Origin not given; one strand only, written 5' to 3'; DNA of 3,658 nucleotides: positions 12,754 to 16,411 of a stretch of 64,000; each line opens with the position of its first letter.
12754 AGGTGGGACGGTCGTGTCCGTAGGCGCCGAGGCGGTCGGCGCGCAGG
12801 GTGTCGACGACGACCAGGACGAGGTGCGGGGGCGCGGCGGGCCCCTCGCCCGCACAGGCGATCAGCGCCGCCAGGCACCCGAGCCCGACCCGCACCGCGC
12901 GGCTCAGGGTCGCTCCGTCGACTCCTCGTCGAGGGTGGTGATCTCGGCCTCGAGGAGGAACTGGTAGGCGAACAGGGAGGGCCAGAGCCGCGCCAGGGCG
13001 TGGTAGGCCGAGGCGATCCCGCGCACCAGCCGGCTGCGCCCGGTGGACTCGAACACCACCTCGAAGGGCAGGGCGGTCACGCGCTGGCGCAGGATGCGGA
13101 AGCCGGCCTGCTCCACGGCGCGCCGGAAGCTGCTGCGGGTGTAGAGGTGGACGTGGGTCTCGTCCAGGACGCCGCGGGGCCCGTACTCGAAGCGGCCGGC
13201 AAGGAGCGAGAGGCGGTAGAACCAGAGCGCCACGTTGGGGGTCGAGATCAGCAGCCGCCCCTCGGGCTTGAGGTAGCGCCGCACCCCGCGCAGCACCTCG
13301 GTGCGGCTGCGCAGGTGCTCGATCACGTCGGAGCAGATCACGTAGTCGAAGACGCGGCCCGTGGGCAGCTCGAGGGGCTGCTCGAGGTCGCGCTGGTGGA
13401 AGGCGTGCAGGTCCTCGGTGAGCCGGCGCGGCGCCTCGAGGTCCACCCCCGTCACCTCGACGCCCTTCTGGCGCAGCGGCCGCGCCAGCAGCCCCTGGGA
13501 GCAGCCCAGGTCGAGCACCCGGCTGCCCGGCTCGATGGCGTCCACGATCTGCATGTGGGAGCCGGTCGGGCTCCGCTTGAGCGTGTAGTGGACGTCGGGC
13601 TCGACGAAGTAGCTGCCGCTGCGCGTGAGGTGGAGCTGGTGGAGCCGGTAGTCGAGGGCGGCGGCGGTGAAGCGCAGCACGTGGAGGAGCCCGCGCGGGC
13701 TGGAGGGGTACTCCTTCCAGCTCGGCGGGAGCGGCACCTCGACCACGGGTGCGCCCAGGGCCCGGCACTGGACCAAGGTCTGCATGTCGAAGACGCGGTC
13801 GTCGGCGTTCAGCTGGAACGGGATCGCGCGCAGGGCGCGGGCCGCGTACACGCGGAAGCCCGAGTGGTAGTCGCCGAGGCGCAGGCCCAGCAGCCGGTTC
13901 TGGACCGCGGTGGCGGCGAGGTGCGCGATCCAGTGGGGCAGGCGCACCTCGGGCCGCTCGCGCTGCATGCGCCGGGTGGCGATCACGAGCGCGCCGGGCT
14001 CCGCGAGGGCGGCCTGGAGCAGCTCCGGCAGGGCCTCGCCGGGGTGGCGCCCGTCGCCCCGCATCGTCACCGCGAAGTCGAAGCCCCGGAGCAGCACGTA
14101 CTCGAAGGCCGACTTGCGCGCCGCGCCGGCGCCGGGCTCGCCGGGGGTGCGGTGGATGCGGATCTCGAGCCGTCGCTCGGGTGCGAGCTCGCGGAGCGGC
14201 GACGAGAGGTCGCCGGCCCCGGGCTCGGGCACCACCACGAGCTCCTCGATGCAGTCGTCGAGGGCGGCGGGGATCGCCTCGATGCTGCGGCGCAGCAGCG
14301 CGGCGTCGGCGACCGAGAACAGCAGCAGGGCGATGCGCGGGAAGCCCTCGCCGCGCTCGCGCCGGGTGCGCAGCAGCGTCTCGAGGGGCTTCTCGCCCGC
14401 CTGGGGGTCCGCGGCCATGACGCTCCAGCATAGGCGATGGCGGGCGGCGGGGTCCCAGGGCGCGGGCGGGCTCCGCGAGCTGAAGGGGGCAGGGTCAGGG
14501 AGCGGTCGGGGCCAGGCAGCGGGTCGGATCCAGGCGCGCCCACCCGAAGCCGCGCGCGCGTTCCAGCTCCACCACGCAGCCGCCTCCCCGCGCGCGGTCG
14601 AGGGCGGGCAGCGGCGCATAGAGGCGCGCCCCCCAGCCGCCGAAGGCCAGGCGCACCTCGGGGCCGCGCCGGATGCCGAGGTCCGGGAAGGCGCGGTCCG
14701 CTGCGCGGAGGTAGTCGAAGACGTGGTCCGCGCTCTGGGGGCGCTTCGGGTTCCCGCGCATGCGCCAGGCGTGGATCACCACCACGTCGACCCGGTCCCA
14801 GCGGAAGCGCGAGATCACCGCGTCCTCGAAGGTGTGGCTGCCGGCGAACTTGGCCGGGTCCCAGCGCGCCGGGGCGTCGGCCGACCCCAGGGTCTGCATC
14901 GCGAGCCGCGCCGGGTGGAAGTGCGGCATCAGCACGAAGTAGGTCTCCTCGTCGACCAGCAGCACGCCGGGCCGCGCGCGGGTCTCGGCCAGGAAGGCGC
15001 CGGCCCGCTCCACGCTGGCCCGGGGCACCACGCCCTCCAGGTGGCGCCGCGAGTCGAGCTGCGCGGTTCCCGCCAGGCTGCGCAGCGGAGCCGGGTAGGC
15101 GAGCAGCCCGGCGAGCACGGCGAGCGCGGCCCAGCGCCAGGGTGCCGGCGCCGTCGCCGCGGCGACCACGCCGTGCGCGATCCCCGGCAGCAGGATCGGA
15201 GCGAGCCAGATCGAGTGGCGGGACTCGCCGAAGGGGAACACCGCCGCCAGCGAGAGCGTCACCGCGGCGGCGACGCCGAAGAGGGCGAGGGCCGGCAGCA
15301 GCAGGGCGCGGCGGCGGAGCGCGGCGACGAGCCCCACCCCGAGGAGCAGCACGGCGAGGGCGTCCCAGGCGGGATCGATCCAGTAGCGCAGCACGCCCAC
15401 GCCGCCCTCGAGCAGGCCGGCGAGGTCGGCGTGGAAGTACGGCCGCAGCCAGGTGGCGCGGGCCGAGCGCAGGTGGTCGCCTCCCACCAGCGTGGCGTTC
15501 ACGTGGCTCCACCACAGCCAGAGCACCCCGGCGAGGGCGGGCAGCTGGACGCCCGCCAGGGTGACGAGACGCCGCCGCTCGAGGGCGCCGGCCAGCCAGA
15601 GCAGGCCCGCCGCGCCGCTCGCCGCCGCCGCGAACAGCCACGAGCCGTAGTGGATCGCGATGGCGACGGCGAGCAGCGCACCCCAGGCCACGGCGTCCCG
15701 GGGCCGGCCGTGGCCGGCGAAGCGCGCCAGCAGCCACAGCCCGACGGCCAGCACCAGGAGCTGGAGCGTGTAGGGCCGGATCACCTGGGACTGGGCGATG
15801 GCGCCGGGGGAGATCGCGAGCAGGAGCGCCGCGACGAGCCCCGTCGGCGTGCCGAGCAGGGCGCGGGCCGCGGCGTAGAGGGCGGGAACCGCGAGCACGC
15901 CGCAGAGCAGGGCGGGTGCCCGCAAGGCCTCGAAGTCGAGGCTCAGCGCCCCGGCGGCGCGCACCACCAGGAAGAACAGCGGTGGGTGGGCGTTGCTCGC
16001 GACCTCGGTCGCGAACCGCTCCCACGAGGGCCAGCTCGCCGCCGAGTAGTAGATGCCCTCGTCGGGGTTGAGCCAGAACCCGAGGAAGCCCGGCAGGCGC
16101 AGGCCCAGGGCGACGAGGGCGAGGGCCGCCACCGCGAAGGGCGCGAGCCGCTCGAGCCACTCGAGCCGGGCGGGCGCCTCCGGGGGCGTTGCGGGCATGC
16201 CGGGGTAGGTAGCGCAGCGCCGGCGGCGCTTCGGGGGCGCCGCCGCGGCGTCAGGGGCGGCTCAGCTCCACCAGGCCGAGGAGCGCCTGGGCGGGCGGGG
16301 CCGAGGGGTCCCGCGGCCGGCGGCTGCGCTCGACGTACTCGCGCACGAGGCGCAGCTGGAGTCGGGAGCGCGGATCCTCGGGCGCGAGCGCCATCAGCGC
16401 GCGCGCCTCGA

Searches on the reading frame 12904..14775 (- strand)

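Call 88: search_protein_families(library=pfam, proteins=[window:12904-14775:-], max_evalue=0.0001)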
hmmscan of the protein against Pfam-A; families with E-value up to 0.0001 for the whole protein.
window:12904-14775:- (623 aa): 6 families
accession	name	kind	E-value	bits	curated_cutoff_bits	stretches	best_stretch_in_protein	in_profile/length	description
PF13489.12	Methyltransf_23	-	2.9e-27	95.9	27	1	410-563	16-163/164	Methyltransferase domain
PF07021.18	MetW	-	6.7e-15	55.7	21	1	407-564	4-165/193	Methionine biosynthesis protein MetW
PF08242.18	Methyltransf_12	-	4.4e-14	53.4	30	1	421-508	1-98/98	Methyltransferase domain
PF08241.18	Methyltransf_11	-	9.7e-14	52.2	21.2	1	421-510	1-95/95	Methyltransferase domain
PF13847.12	Methyltransf_31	-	2.3e-11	44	27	1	415-515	2-114/145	Methyltransferase domain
PF13649.12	Methyltransf_25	-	4.5e-11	43.7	27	1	420-506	1-97/97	Methyltransferase domain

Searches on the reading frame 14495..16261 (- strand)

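Call 88: search_protein_families(library=pfam, proteins=[window:14495-16261:-], max_evalue=0.0001)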
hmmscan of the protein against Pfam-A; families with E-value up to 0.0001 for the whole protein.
window:14495-16261:- (588 aa): 1 family
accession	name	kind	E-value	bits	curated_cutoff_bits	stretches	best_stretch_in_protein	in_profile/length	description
PF13231.12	PMT_2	-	1.2e-11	45.6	26.1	1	92-246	2-154/160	Dolichyl-phosphate-mannose-protein mannosyltransferase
